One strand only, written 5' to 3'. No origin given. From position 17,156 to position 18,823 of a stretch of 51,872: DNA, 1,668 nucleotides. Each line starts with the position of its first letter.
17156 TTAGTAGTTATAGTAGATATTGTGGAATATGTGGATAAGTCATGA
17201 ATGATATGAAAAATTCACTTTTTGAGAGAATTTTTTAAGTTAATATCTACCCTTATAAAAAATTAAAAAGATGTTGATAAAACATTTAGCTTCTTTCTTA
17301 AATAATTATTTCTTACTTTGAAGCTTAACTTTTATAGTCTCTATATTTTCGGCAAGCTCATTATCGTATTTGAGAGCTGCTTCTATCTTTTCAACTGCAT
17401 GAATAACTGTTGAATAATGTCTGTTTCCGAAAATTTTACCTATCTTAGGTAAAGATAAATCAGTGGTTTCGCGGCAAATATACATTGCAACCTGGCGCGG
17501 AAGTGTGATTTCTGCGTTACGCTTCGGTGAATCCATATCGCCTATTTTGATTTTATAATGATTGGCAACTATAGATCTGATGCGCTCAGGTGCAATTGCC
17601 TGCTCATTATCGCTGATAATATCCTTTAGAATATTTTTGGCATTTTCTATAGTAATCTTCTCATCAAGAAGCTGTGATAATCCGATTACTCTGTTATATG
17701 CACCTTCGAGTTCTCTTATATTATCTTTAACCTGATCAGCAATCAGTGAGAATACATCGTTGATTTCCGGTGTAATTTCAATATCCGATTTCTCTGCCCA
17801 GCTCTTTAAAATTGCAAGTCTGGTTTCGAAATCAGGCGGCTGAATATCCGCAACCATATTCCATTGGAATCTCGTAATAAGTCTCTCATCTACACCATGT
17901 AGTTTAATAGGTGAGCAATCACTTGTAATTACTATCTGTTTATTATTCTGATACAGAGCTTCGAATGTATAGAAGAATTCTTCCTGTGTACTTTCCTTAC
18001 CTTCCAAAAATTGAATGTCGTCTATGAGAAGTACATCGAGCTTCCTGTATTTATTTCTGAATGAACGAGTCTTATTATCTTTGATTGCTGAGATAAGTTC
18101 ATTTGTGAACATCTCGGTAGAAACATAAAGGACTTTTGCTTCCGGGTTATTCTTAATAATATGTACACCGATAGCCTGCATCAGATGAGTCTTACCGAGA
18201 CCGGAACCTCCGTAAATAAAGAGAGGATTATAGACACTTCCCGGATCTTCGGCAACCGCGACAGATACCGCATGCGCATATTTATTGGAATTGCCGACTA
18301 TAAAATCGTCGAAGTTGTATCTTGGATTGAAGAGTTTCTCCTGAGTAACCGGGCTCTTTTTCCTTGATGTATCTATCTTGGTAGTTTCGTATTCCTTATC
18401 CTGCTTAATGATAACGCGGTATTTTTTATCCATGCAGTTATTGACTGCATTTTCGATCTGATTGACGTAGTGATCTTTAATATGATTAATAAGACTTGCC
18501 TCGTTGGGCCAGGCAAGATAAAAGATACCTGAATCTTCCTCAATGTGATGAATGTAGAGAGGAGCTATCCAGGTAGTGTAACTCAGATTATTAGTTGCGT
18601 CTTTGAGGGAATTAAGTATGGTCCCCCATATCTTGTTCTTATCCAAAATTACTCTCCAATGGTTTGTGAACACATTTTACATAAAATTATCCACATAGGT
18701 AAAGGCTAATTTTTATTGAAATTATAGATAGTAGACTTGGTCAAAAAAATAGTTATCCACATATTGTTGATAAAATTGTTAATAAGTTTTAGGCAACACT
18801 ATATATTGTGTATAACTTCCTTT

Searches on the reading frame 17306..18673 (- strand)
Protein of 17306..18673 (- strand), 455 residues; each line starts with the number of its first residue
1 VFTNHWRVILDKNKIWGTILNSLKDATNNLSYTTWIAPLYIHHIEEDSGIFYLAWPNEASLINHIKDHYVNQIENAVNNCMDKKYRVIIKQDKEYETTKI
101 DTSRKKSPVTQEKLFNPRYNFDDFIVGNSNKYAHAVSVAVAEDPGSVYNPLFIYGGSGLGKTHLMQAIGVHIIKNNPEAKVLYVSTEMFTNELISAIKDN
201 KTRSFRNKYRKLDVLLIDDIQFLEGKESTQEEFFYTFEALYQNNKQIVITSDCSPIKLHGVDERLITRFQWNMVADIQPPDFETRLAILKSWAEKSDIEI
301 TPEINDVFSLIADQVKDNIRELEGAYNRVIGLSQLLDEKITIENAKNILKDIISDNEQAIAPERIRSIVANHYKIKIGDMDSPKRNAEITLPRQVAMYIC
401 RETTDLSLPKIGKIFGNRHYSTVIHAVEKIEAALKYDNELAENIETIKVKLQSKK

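Call 7: search_protein_families(library=pfam, proteins=[window:17306-18673:-])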
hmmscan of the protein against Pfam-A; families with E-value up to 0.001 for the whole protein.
window:17306-18673:- (455 aa): 8 families
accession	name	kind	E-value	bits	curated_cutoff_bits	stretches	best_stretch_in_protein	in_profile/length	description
PF00308.24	Bac_DnaA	-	6.3e-68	228.5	23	1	116-275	2-161/162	Bacterial DnaA ATPAse domain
PF08299.17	Bac_DnaA_C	-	6e-28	97.1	31.5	1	362-430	1-69/69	Bacterial dnaA protein helix-turn-helix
PF01695.23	IstB_IS21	-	9e-12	45.4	24.1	1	152-254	96-195/238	IstB-like ATP binding protein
PF11638.13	DnaA_N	-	1.2e-08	35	24.6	1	13-78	1-64/65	DnaA N-terminal domain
PF01637.24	ATPase_2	-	7.3e-06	26.4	33.2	0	206-310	106-214/225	ATPase domain predominantly from Archaea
PF13173.12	AAA_14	-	2.2e-05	24.9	27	1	149-268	3-114/129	AAA domain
PF00004.35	AAA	-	0.0001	23.2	21.2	1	152-242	2-97/131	ATPase family associated with various cellular activities (AAA)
PF00910.28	RNA_helicase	-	0.00096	20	21.5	0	152-231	2-68/105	RNA helicase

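Call 11: find_homologous_proteins(query=window:17306-18673:-)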
Query window:17306-18673:- (455 aa): 8000 proteins with E <= 0.001 among 8000 candidates; the best 120 are listed.
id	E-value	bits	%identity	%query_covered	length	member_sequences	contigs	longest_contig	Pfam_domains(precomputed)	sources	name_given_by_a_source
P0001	0.0e+0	1020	100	100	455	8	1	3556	PF13173.13,PF11638.14,PF01695.24,PF00308.25,PF08299.18,PF01637.25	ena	-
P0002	1.5e-275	932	91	99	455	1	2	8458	PF13173.13,PF11638.14,PF01695.24,PF00308.25,PF08299.18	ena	-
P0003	5.4e-275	931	91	99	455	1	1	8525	PF13173.13,PF11638.14,PF01695.24,PF00308.25,PF08299.18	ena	-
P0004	1.3e-274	929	91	99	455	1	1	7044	PF13173.13,PF11638.14,PF01695.24,PF00308.25,PF08299.18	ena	-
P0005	1.4e-274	929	91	99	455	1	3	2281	PF13173.13,PF11638.14,PF01695.24,PF00308.25,PF08299.18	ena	-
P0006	1.5e-274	929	91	99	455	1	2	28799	PF13173.13,PF11638.14,PF01695.24,PF00308.25,PF08299.18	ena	-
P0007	2.9e-274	928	91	99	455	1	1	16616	PF13173.13,PF11638.14,PF01695.24,PF00308.25,PF08299.18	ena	-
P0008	4.0e-274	928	90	99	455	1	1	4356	PF13173.13,PF11638.14,PF01695.24,PF00308.25,PF08299.18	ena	-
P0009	5.7e-274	927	90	99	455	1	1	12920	PF13173.13,PF11638.14,PF01695.24,PF00308.25,PF08299.18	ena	-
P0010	6.4e-274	927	90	99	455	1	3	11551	PF13173.13,PF11638.14,PF01695.24,PF00308.25,PF08299.18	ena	-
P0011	8.4e-274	927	90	99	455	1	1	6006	PF11638.14,PF01695.24,PF00308.25,PF08299.18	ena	-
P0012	4.7e-272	921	90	99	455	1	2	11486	PF11638.14,PF01695.24,PF00308.25,PF08299.18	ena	-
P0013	1.2e-271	920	91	98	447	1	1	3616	PF13173.13,PF11638.14,PF01695.24,PF00308.25,PF08299.18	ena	-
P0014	2.5e-271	919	91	98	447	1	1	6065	PF13173.13,PF11638.14,PF01695.24,PF00308.25,PF08299.18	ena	-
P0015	1.0e-270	917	90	98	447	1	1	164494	PF13173.13,PF11638.14,PF01695.24,PF00308.25,PF08299.18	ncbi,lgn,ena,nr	ncbi:MAG: chromosomal replication initiator protein DnaA [Mogibacterium sp.]|nr:chromosomal replicat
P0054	1.5e-246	837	80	100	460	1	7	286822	PF13173.13,PF11638.14,PF01695.24,PF00308.25,PF08299.18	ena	-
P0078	2.5e-240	816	79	100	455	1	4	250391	PF13173.13,PF11638.14,PF01695.24,PF00308.25,PF08299.18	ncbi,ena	-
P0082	4.9e-240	815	78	98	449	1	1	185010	PF13173.13,PF11638.14,PF01695.24,PF00308.25,PF08299.18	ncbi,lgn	-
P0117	1.5e-238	811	76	100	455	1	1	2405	PF13173.13,PF11638.14,PF01695.24,PF00308.25,PF08299.18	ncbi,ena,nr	ncbi:MAG: chromosomal replication initiator protein DnaA [Lachnospiraceae bacterium]|nr:chromosomal 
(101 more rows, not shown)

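Call 12: find_related_loci(query=window:17306-18673:-, collection=genome_contigs, flank=10000)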
Query window:17306-18673:- (455 aa) in genome_contigs; peptide patterns used: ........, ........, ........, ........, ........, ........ (x = any residue, [..] = any of these).
151 stretches matched a pattern; 5 encode a relative of the query (tblastn E <= 1e-3); 5 distinct loci.
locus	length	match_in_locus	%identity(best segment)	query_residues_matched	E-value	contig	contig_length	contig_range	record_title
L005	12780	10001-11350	91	6-455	0e+0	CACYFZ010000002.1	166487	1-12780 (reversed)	MAG: uncultured Clostridiales bacterium isolate RUG11913 genome assembly, contig: RUG11913_asm_2, whole genome shotgun s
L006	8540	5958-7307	90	6-455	0e+0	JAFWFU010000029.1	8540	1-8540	MAG: Mogibacterium sp. isolate RGIG5700 Sheep_Duodenum.Co__c628342, whole genome shotgun sequence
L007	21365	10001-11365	86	1-455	0e+0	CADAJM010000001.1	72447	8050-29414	MAG: uncultured Clostridiales bacterium isolate RUG13350 genome assembly, contig: RUG13350_asm_1, whole genome shotgun s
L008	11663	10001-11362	85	1-454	0e+0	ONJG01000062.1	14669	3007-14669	uncultured Clostridiales bacterium isolate RUG349 genome assembly, contig: k87_38496773, whole genome shotgun sequence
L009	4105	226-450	32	155-229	2e-6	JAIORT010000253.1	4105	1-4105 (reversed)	MAG: Bacteroidales bacterium isolate SMBSF25 20074_Bin_6_contigs_1_c_000000002832, whole genome shotgun sequence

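Call 16: find_encoding_contigs(protein=P0054, flank=10000, max_places=1)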
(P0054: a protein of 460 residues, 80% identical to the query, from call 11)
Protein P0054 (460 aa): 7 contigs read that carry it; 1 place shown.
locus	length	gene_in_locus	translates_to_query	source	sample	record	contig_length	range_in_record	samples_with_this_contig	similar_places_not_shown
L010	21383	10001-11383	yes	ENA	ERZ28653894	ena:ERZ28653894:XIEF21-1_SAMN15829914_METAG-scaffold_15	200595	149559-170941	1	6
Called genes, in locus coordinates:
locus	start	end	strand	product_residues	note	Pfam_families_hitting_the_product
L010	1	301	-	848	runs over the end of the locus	PF00521:DNA_topoisoIV, PF03989:DNA_gyraseA_C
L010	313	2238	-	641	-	PF02518:HATPase_c, PF00204:DNA_gyraseB, PF01751:Toprim, PF00986:DNA_gyraseB_C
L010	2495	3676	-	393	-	PF02463:SMC_N, PF13175:AAA_15, PF13476:AAA_23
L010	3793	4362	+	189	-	-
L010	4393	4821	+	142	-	PF16146:DUF4854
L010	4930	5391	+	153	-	-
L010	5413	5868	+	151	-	-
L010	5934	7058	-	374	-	PF00872:Transposase_mut, PF10551:MULE (weak)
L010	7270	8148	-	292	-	PF14804:Jag_N, PF13083:KH_KhpA-B, PF01424:R3H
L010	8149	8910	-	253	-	PF02096:60KD_IMP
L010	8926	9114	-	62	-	PF01809:YidD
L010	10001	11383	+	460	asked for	PF11638:DnaA_N (weak), PF13173:AAA_14 (faint), PF01695:IstB_IS21, PF00308:Bac_DnaA, PF08299:Bac_DnaA_C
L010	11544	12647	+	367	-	PF00712:DNA_pol3_beta, PF02767:DNA_pol3_beta_2, PF02768:DNA_pol3_beta_3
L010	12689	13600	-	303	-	PF04227:Indigoidine_A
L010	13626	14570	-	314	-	PF00294:PfkB, PF08543:Phos_pyr_kin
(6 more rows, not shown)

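Call 17: find_encoding_contigs(protein=P0082, flank=10000, max_places=1)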
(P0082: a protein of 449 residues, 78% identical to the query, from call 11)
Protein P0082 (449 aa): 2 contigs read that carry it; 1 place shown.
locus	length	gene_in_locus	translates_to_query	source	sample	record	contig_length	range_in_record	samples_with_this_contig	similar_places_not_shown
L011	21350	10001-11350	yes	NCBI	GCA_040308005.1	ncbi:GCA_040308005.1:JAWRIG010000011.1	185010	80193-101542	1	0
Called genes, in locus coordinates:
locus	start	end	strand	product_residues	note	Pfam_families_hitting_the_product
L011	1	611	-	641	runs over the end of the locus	PF02518:HATPase_c, PF00204:DNA_gyraseB, PF01751:Toprim, PF00986:DNA_gyraseB_C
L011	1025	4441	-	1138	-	PF08757:CotH, PF02368:Big_2 (weak), PF26182:Ig_NUP210_5th (faint)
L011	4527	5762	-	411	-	PF02463:SMC_N, PF13175:AAA_15, PF13476:AAA_23, PF13304:AAA_21 (faint)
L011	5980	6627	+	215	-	-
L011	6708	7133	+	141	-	PF16146:DUF4854 (weak)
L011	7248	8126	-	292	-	PF14804:Jag_N, PF13083:KH_KhpA-B, PF01424:R3H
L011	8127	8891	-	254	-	PF02096:60KD_IMP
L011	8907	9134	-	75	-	PF01809:YidD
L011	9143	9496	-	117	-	PF00825:Ribonuclease_P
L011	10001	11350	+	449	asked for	PF11638:DnaA_N, PF01695:IstB_IS21, PF00308:Bac_DnaA, PF13173:AAA_14 (weak), PF08299:Bac_DnaA_C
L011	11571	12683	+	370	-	PF00712:DNA_pol3_beta, PF02767:DNA_pol3_beta_2, PF02768:DNA_pol3_beta_3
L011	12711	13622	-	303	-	PF04227:Indigoidine_A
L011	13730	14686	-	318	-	PF00294:PfkB, PF08543:Phos_pyr_kin (weak)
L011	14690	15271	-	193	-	PF00265:TK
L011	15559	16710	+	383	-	PF02608:Bmp, PF13407:Peripla_BP_4 (faint)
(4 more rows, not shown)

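Call 18: find_encoding_contigs(protein=P0117, flank=10000, max_places=2)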
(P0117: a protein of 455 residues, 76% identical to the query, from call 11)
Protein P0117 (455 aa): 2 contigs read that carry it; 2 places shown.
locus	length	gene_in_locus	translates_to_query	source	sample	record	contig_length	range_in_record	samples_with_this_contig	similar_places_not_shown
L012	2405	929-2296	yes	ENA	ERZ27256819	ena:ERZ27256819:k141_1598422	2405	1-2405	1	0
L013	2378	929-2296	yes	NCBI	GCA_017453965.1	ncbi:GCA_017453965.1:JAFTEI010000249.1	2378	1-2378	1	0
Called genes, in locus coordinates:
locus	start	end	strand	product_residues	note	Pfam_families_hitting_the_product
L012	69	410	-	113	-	PF00825:Ribonuclease_P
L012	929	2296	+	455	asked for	PF11638:DnaA_N (weak), PF01695:IstB_IS21, PF00308:Bac_DnaA, PF13173:AAA_14 (faint), PF08299:Bac_DnaA_C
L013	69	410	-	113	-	PF00825:Ribonuclease_P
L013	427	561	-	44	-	PF00468:Ribosomal_L34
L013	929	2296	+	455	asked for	PF11638:DnaA_N (weak), PF01695:IstB_IS21, PF00308:Bac_DnaA, PF13173:AAA_14 (faint), PF08299:Bac_DnaA_C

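Call 43: search_protein_representatives(protein=window:17306-18673:-)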
Query: 455 residues. Proteins with E-value up to 0.001 (for the whole library): 37163; up to 1e-10: 19297; up to 1e-30: 8396. The best 150 are listed.
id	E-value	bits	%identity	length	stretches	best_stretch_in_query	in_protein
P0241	6.0e-153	526.8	57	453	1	10-455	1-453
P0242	2.8e-143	494.9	52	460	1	19-450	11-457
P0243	1.7e-139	482.5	54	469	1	14-448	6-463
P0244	1.3e-130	453.2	51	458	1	15-450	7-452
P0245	2.4e-126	439.1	38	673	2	104-447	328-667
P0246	1.0e-124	433.8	49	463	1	11-452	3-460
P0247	1.3e-122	426.8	46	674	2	118-354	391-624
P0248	2.5e-122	425.9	46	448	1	14-441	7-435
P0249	5.9e-122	424.7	42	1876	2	118-365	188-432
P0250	3.2e-121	422.3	51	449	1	14-448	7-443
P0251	2.9e-120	419.1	44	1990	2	118-364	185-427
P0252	3.1e-120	419.0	46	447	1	16-448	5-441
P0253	1.6e-119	416.6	46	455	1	15-448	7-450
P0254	1.7e-117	410.0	66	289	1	165-451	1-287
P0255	7.1e-117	407.9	45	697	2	114-351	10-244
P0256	6.1e-112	391.7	46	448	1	13-447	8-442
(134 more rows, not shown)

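Call 44: list_cluster_members(proteins=[P0241, P0242, P0243, P0244, P0246, P0248, P0250, P0252, P0253, P0256])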
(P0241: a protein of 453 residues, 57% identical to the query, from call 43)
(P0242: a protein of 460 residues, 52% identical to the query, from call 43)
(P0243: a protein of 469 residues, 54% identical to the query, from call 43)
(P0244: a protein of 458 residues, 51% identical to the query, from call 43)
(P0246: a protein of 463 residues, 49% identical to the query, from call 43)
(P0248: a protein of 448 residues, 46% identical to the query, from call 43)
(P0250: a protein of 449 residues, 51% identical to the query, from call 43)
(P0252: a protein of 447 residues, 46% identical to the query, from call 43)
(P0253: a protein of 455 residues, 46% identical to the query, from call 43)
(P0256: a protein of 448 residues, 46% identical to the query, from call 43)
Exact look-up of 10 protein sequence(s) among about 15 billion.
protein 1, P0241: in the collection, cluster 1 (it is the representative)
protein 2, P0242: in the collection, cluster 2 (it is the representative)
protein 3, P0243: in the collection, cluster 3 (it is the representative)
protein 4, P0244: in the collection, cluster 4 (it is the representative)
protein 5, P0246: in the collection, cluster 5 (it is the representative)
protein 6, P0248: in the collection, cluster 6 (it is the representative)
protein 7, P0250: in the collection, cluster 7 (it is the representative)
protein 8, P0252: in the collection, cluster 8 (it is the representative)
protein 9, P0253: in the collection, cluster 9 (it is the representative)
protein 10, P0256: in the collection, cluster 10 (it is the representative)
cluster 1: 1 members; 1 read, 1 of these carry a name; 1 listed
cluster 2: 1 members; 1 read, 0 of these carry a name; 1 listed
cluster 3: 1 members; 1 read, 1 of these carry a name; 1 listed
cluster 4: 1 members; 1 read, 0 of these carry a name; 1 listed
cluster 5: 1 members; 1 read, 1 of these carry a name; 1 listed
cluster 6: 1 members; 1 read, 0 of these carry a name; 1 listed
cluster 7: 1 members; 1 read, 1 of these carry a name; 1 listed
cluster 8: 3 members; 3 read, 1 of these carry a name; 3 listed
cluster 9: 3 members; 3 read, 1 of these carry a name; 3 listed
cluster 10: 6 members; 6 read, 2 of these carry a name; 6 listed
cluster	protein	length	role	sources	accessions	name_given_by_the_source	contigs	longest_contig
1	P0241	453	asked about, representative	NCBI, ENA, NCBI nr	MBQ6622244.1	MAG: chromosomal replication initiator protein DnaA [Mogibacterium sp.] | chromosomal replication initiator protein DnaA [Mogibacterium sp.]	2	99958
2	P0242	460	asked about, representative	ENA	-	-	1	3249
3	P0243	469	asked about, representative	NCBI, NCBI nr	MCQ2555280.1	MAG: chromosomal replication initiator protein DnaA [Clostridia bacterium] | chromosomal replication initiator protein DnaA [Clostridia bacterium]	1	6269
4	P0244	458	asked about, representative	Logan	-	-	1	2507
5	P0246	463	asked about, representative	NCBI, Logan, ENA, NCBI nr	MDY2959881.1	MAG: chromosomal replication initiator protein DnaA [Hornefia sp.] | chromosomal replication initiator protein DnaA [Hornefia sp.]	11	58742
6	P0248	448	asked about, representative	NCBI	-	-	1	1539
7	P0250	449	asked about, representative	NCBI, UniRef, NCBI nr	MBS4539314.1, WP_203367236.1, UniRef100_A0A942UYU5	chromosomal replication initiator protein DnaA [Clostridium sp. D2Q-11] | Chromosomal replication initiator protein DnaA n=1 Tax=Anaeromonas frigoriresistens ... | chromosomal replication initiator protein DnaA [Anaeromonas frigoriresistens]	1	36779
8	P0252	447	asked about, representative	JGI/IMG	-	-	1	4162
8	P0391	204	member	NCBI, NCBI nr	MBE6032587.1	MAG: chromosomal replication initiator protein DnaA, partial [Clostridiales bacterium] | chromosomal replication initiator protein DnaA [Clostridiales bacterium]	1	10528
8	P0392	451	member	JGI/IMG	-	-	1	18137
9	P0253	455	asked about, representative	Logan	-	-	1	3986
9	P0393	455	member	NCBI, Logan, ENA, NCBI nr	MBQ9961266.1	MAG: chromosomal replication initiator protein DnaA [Firmicutes bacterium] | chromosomal replication initiator protein DnaA [Bacillota bacterium]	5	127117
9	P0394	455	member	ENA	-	-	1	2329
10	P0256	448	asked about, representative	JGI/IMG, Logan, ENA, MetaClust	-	\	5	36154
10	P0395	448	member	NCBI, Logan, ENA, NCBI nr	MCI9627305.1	MAG: chromosomal replication initiator protein DnaA [Clostridia bacterium] | chromosomal replication initiator protein DnaA [Clostridia bacterium]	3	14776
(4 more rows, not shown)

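Call 45: find_homologous_proteins(query=P0241)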
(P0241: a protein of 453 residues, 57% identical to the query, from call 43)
Query P0241 (453 aa): 8000 proteins with E <= 0.001 among 8000 candidates; the best 120 are listed.
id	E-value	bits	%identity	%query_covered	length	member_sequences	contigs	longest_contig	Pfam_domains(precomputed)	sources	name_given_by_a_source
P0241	1.7e-298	1008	100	100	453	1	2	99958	PF11638.14,PF01695.24,PF00308.25,PF08299.18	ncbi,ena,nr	ncbi:MAG: chromosomal replication initiator protein DnaA [Mogibacterium sp.]|nr:chromosomal replicat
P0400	1.6e-272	922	100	92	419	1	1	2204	PF01695.24,PF00308.25,PF08299.18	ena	-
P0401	1.5e-218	744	74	100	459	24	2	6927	PF13173.13,PF11638.14,PF01695.24,PF00308.25,PF08299.18,PF00004.36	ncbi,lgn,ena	-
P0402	5.4e-218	743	74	100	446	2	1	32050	PF11638.14,PF01695.24,PF00308.25,PF08299.18,PF00004.36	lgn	-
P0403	6.9e-215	732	74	100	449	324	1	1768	PF13173.13,PF11638.14,PF01695.24,PF00308.25,PF08299.18,PF00004.36,PF01637.25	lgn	-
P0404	8.1e-213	726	73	100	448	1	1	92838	PF11638.14,PF01695.24,PF00308.25,PF08299.18,PF00004.36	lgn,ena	-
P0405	1.2e-212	725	73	100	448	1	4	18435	PF11638.14,PF01695.24,PF00308.25,PF08299.18,PF00004.36,PF01637.25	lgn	-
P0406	1.6e-212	725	72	100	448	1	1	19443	PF11638.14,PF01695.24,PF00308.25,PF08299.18,PF00004.36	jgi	-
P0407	3.2e-212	724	72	100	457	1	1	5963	PF11638.14,PF01695.24,PF00308.25,PF08299.18,PF00004.36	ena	-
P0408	4.7e-212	723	72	100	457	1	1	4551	PF11638.14,PF01695.24,PF00308.25,PF08299.18,PF00004.36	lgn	-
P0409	2.5e-207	707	70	100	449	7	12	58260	PF13173.13,PF11638.14,PF01695.24,PF00308.25,PF08299.18,PF00004.36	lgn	-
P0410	2.8e-207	707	72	100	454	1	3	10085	PF11638.14,PF01695.24,PF00308.25,PF08299.18,PF27394.1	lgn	-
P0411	5.6e-203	693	69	100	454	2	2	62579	PF11638.14,PF01695.24,PF00308.25,PF01443.25,PF08299.18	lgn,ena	-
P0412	4.5e-201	687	70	99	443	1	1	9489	PF13173.13,PF11638.14,PF01695.24,PF00308.25,PF08299.18,PF00004.36,PF07728.21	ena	-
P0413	6.8e-198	676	67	100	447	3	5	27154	PF13173.13,PF11638.14,PF01695.24,PF00308.25,PF08299.18,PF00004.36,PF01637.25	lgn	-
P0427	8.7e-171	587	60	100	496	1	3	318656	PF11638.14,PF01695.24,PF00308.25,PF08299.18,PF00004.36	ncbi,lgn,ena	-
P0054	2.6e-170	585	60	99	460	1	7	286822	PF13173.13,PF11638.14,PF01695.24,PF00308.25,PF08299.18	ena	-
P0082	1.2e-168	580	59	99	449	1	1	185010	PF13173.13,PF11638.14,PF01695.24,PF00308.25,PF08299.18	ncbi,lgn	-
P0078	6.9e-168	577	58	100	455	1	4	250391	PF13173.13,PF11638.14,PF01695.24,PF00308.25,PF08299.18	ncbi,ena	-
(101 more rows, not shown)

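Call 46: find_encoding_contigs(protein=P0241, flank=10000, max_places=1)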
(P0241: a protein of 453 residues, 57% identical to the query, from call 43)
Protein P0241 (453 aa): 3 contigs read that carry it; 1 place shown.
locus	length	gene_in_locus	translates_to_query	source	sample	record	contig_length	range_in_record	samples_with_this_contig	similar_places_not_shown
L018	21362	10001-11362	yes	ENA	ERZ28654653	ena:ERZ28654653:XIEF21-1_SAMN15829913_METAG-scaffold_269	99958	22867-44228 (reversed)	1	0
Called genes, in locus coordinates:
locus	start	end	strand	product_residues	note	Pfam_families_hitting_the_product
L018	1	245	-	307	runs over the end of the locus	PF02195:ParB_N, PF17762:HTH_ParB, PF23552:ParB_C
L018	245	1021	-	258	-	PF00142:Fer4_NifH, PF01656:CbiA, PF02374:ArsA_ATPase (weak), PF06564:CBP_BcsQ, PF09140:MipZ, PF10609:ParA, PF13614:AAA_31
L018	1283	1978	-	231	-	PF08713:DNA_alkylation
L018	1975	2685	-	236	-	PF02527:GidB, PF13847:Methyltransf_31 (weak)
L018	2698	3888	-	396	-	PF00248:Aldo_ket_red, PF13187:Fer4_9, PF13534:Fer4_17 (weak)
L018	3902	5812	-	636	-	PF00890:FAD_binding_2 (faint), PF01134:GIDA, PF12831:FAD_oxidored (faint), PF21680:GIDA_C_1st, PF13932:SAM_GIDA_C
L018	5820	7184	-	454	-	PF10396:TrmE_N, PF12631:MnmE_helical, PF01926:MMR_HSR1, PF02421:FeoB_N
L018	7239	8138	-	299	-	PF14804:Jag_N, PF13083:KH_KhpA-B, PF01424:R3H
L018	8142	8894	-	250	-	PF02096:60KD_IMP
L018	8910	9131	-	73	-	PF01809:YidD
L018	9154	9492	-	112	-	PF00825:Ribonuclease_P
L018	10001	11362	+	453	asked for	PF11638:DnaA_N, PF01695:IstB_IS21, PF00308:Bac_DnaA, PF08299:Bac_DnaA_C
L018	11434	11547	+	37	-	-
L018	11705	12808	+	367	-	PF00712:DNA_pol3_beta, PF02767:DNA_pol3_beta_2, PF02768:DNA_pol3_beta_3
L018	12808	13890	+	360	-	PF02463:SMC_N, PF13175:AAA_15, PF13476:AAA_23, PF13304:AAA_21 (faint)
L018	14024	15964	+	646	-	PF02518:HATPase_c, PF00204:DNA_gyraseB, PF01751:Toprim, PF00986:DNA_gyraseB_C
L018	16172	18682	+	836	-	PF00521:DNA_topoisoIV, PF03989:DNA_gyraseA_C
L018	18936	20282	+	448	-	PF08245:Mur_ligase_M, PF08353:MurT_C (weak)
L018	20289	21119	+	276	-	-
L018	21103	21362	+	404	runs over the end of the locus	PF02786:CPSase_L_D2 (weak)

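Call 47: find_encoding_contigs(protein=P0404, flank=10000, max_places=1)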
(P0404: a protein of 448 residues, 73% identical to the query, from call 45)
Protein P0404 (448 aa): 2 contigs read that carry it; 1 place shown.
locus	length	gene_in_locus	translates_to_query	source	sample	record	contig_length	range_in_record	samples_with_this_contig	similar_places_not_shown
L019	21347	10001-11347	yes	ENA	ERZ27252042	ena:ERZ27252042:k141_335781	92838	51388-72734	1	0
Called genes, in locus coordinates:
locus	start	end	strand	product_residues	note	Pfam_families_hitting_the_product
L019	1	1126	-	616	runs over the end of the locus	PF24898:GGDEF_GdpP, PF01368:DHH, PF02272:DHHA1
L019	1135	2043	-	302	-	PF02195:ParB_N, PF17762:HTH_ParB, PF23552:ParB_C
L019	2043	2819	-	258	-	PF00142:Fer4_NifH (weak), PF01656:CbiA, PF02374:ArsA_ATPase (weak), PF06564:CBP_BcsQ, PF09140:MipZ, PF10609:ParA, PF13614:AAA_31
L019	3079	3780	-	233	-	PF02527:GidB, PF13847:Methyltransf_31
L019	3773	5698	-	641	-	PF01134:GIDA, PF12831:FAD_oxidored (weak), PF21680:GIDA_C_1st, PF13932:SAM_GIDA_C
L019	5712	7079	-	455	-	PF10396:TrmE_N, PF12631:MnmE_helical, PF00350:Dynamin_N (faint), PF01926:MMR_HSR1, PF02421:FeoB_N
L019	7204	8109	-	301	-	PF14804:Jag_N, PF13083:KH_KhpA-B, PF01424:R3H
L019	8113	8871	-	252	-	PF02096:60KD_IMP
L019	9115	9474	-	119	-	PF00825:Ribonuclease_P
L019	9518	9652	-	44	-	PF00468:Ribosomal_L34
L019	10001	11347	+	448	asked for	PF11638:DnaA_N, PF01695:IstB_IS21, PF00308:Bac_DnaA, PF00004:AAA (faint), PF08299:Bac_DnaA_C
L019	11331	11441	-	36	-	-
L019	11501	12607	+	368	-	PF00712:DNA_pol3_beta, PF02767:DNA_pol3_beta_2, PF02768:DNA_pol3_beta_3, PF00712:DNA_pol3_beta (weak)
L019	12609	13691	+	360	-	PF02463:SMC_N, PF13175:AAA_15, PF13476:AAA_23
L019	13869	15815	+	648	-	PF02518:HATPase_c, PF00204:DNA_gyraseB, PF01751:Toprim, PF00986:DNA_gyraseB_C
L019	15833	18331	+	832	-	PF00521:DNA_topoisoIV, PF03989:DNA_gyraseA_C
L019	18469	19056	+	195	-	PF00881:Nitroreductase, PF14512:TM1586_NiRdase (faint)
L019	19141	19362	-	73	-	-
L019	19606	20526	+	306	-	PF00126:HTH_1, PF03466:LysR_substrate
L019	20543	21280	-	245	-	PF01553:Acyltransferase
